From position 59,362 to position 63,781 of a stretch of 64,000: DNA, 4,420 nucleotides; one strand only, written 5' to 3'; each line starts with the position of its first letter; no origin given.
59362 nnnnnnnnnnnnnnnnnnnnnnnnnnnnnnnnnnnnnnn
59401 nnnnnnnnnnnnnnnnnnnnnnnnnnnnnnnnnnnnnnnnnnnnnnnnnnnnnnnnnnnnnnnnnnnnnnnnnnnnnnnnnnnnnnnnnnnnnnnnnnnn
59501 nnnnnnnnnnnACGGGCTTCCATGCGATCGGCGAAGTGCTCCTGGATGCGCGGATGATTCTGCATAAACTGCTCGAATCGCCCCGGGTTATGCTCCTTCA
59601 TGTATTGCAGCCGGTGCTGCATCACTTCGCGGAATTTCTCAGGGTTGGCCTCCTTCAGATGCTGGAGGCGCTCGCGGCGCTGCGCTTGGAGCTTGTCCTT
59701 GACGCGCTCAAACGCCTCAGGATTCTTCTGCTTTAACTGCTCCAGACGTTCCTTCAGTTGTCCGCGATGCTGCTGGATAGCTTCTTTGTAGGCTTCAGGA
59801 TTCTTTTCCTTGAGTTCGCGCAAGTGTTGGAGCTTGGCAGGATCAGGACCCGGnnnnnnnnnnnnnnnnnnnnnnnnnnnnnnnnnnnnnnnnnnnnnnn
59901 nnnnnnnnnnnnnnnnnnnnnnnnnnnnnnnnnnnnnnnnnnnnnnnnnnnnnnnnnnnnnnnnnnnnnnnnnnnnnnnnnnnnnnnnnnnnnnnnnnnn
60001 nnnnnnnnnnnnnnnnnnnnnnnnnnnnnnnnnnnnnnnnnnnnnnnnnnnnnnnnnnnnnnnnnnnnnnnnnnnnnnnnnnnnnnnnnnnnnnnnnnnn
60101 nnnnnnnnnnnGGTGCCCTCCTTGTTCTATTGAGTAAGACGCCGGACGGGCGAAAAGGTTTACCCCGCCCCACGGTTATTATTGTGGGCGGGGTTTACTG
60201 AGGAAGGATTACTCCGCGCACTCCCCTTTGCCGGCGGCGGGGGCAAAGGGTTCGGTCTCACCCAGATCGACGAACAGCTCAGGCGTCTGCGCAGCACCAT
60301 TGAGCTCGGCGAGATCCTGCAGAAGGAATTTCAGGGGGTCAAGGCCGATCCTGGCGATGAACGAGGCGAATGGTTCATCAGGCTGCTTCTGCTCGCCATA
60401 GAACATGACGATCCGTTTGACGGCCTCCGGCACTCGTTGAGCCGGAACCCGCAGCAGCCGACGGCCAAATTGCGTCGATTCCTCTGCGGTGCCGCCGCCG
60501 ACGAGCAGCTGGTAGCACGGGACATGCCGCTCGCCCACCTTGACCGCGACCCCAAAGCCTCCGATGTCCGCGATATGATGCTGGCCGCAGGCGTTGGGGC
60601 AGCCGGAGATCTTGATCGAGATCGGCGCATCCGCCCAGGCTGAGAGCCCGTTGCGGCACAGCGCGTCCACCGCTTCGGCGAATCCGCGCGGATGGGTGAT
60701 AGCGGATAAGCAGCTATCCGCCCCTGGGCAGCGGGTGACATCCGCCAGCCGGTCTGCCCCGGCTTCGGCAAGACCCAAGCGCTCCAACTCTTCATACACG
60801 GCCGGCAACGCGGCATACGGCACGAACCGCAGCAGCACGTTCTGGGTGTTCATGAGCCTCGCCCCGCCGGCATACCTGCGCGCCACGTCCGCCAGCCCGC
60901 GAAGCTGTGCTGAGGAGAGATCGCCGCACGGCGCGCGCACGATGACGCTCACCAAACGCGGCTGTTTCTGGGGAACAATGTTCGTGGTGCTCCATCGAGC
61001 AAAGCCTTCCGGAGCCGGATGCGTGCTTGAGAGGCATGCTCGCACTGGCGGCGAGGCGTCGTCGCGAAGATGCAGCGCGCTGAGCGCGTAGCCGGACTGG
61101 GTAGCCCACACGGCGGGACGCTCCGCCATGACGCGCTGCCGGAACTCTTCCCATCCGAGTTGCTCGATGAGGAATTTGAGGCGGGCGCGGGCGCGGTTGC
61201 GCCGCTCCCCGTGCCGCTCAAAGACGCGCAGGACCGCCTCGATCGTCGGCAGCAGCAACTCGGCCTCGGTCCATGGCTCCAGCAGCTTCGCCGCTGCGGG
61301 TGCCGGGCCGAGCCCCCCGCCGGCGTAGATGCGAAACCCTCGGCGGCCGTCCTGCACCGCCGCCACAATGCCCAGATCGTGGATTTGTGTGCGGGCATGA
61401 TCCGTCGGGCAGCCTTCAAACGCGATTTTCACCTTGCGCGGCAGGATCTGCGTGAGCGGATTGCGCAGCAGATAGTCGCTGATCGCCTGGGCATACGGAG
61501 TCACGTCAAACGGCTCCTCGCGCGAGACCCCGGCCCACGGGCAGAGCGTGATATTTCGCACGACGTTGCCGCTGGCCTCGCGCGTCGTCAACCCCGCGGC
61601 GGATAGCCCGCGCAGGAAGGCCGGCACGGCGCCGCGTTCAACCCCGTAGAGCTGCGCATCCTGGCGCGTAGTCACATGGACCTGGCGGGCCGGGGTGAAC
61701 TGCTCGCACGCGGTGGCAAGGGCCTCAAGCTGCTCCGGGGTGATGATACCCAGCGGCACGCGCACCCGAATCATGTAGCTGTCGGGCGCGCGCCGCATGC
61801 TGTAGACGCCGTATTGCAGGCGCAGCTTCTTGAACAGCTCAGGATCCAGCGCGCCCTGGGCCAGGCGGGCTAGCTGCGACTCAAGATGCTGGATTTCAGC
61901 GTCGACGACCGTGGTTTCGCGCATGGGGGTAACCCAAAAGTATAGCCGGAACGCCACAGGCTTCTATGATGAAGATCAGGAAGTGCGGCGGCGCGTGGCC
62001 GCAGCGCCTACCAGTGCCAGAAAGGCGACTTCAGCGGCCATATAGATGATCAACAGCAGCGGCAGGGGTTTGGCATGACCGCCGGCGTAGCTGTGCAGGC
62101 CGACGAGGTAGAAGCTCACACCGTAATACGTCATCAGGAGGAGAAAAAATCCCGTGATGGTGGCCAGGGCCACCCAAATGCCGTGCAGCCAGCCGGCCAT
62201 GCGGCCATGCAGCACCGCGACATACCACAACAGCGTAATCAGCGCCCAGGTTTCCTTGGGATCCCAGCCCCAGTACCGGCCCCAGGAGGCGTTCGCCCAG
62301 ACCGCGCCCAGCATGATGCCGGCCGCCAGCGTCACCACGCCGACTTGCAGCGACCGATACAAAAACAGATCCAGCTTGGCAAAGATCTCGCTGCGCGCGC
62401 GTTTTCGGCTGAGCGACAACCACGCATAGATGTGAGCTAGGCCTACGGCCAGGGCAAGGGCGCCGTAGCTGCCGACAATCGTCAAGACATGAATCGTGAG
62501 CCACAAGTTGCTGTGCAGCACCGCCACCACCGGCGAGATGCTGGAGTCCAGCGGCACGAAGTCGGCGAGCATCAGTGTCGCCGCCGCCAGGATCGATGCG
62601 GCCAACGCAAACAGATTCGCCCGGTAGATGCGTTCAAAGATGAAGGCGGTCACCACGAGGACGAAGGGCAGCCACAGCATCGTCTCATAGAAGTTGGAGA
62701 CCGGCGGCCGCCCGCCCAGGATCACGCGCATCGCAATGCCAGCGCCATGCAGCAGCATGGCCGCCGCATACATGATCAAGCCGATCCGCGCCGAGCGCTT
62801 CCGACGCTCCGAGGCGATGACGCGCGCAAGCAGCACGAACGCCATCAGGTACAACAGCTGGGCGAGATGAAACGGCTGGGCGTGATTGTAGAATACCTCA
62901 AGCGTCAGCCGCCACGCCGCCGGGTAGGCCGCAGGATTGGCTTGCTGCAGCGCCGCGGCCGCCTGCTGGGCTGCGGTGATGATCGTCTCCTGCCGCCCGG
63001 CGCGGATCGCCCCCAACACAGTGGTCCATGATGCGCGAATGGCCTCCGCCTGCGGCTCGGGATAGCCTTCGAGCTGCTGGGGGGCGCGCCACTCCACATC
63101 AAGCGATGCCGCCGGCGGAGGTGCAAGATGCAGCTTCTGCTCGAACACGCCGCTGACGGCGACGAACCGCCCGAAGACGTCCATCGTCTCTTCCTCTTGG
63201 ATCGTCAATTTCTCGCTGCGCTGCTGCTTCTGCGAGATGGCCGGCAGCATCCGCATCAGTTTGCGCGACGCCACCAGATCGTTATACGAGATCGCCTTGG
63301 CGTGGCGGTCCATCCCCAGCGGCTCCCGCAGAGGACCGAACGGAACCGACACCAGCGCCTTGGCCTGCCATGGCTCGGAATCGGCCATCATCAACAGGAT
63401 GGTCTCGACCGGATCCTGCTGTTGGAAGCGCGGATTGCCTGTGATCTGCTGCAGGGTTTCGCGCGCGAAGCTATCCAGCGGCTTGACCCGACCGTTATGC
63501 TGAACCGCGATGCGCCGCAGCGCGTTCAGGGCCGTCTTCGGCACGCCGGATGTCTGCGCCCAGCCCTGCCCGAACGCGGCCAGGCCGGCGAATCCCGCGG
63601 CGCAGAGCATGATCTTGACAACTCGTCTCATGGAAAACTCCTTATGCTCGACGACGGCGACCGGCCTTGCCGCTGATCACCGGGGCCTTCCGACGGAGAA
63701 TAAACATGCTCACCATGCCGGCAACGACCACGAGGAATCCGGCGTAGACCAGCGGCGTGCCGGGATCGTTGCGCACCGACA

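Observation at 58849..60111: Secreted protein of about 25 charged DRRED(V/I)(K/R) heptads, a ZraP/Spy-like helical repeat core and a Gly-rich tail, wired to an ECF sigma/anti-sigma pair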

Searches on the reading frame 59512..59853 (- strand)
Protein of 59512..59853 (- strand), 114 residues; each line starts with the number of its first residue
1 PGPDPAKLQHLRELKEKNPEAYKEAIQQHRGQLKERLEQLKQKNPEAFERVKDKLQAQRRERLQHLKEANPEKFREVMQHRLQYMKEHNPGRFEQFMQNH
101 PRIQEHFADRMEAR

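Call 32: search_protein_families(library=pfam, proteins=[window:59512-59853:-], max_evalue=1)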
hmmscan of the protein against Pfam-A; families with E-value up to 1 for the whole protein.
window:59512-59853:- (114 aa): 25 families
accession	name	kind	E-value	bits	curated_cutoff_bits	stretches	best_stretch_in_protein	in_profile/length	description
PF09280.16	XPC-binding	-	6.5e-05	23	26.4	1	24-51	15-42/57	XPC-binding domain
PF00312.27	Ribosomal_S15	-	0.00026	21.5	31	1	54-79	51-76/81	Ribosomal protein S15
PF11333.13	DUF3135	-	0.00045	20.9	22.7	1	36-56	7-27/81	Protein of unknown function (DUF3135)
PF14198.11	TnpV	-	0.0026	18.2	27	1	9-71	29-88/111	Transposon-encoded protein TnpV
PF24564.1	DUF7605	-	0.0073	16.7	27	1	23-108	48-138/183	Domain of unknown function (DUF7605)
PF05047.22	L51_S25_CI-B8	-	0.0092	16.4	26.6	0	33-45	5-17/52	Mitochondrial ribosomal protein L51 / S25 / CI-B8 domain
PF07464.16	ApoLp-III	-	0.013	16.1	36.3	1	13-66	48-99/146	Apolipophorin-III precursor (apoLp-III)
PF12867.12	DinB_2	-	0.015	16.2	24.8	1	37-100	58-120/128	DinB superfamily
PF09321.15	DUF1978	-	0.033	14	25.4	1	8-91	94-180/244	Domain of unknown function (DUF1978)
PF01442.23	Apolipoprotein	-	0.07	13.3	90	1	20-87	117-183/190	Apolipoprotein A1/A4/E domain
PF03925.18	SeqA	-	0.079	13.5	25.5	0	37-61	26-50/111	SeqA protein C-terminal domain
PF15556.11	Zwint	-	0.096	12.6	29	1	23-105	93-180/252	ZW10 interactor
PF07743.18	HSCB_C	-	0.11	13.3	22.1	1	33-79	12-58/74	HSCB C-terminal oligomerisation domain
PF10041.14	DUF2277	-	0.12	13.2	25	1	37-80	34-77/78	Uncharacterized conserved protein (DUF2277)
PF25808.1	TPR_LAA1_C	-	0.13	12.6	27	0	10-40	116-146/160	LAA1-like, C-terminal TPR repeats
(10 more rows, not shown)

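Call 49: predict_structure(alignment_id=A3)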
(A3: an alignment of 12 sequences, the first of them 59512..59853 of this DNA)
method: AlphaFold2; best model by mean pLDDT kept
length: 114 residues; sequences in the alignment: 12
mean_pLDDT: 83.0   pTM: 0.51
mean pLDDT of the five models: 83.0, 81.2, 80.6, 79.7, 79.2
residues with pLDDT >= 90: 21; 70-90: 81; 50-70: 9; < 50: 3
segments of 3 or more residues with pLDDT < 50: none
pLDDT, mean of each block of 10 residues (from residue 1): 61 82 85 89 91 90 89 87 88 87 74 58
secondary structure, 60 per line:
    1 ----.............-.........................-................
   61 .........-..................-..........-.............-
elements in order: H5-17 H19-43 H45-69 H71-88 H90-99 H101-113

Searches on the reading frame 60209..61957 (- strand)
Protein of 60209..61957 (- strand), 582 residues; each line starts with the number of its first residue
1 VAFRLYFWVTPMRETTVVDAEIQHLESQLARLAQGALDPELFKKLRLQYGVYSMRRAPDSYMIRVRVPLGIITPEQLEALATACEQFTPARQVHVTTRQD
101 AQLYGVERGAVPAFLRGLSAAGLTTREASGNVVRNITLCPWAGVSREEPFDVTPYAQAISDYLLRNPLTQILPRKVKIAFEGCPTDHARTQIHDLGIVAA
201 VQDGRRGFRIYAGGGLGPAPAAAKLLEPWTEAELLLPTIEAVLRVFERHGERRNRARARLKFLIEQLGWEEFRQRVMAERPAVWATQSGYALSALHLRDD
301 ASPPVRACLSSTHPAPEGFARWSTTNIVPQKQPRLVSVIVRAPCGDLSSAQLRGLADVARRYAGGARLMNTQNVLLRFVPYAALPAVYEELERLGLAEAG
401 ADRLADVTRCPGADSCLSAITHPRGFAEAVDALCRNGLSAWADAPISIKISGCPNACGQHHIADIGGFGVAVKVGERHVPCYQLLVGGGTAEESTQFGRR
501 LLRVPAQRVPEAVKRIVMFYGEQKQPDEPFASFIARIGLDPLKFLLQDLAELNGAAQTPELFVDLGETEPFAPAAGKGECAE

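Call 3: search_protein_families(library=pfam, proteins=[window:60209-61957:-], max_evalue=0.1)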
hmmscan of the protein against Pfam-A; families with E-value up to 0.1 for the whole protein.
window:60209-61957:- (582 aa): 2 families
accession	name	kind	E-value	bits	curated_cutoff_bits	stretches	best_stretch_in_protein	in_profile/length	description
PF01077.27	NIR_SIR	-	3e-61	206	27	2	129-278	1-152/158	Nitrite and sulphite reductase 4Fe-4S domain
PF03460.22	NIR_SIR_ferr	-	3.2e-32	110.5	24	2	329-393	2-68/69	Nitrite/Sulfite reductase ferredoxin-like half domain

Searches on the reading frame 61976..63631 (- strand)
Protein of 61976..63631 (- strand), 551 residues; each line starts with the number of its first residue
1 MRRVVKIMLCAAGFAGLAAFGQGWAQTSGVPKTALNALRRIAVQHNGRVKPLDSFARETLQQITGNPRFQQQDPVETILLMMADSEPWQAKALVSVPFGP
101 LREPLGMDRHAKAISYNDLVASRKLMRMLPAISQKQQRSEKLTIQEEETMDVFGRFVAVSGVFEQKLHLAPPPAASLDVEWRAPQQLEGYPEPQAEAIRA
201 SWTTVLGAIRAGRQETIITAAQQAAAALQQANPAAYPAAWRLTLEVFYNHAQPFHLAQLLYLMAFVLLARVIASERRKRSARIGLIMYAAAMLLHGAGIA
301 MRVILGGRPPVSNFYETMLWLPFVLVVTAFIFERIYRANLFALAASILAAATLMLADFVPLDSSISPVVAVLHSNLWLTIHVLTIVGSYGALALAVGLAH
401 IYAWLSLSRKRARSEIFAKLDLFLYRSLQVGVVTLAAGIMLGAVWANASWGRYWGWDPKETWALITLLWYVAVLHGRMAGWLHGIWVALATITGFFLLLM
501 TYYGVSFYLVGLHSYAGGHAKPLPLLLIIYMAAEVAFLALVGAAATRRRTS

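Call 3: search_protein_families(library=pfam, proteins=[window:61976-63631:-], max_evalue=0.1)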
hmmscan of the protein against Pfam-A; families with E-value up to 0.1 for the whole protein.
window:61976-63631:- (551 aa): 1 family
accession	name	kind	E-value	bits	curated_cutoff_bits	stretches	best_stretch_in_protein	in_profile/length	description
PF01578.25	Cytochrom_C_asm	-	2.3e-33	116.1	29.9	1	312-513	2-212/212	Cytochrome C assembly protein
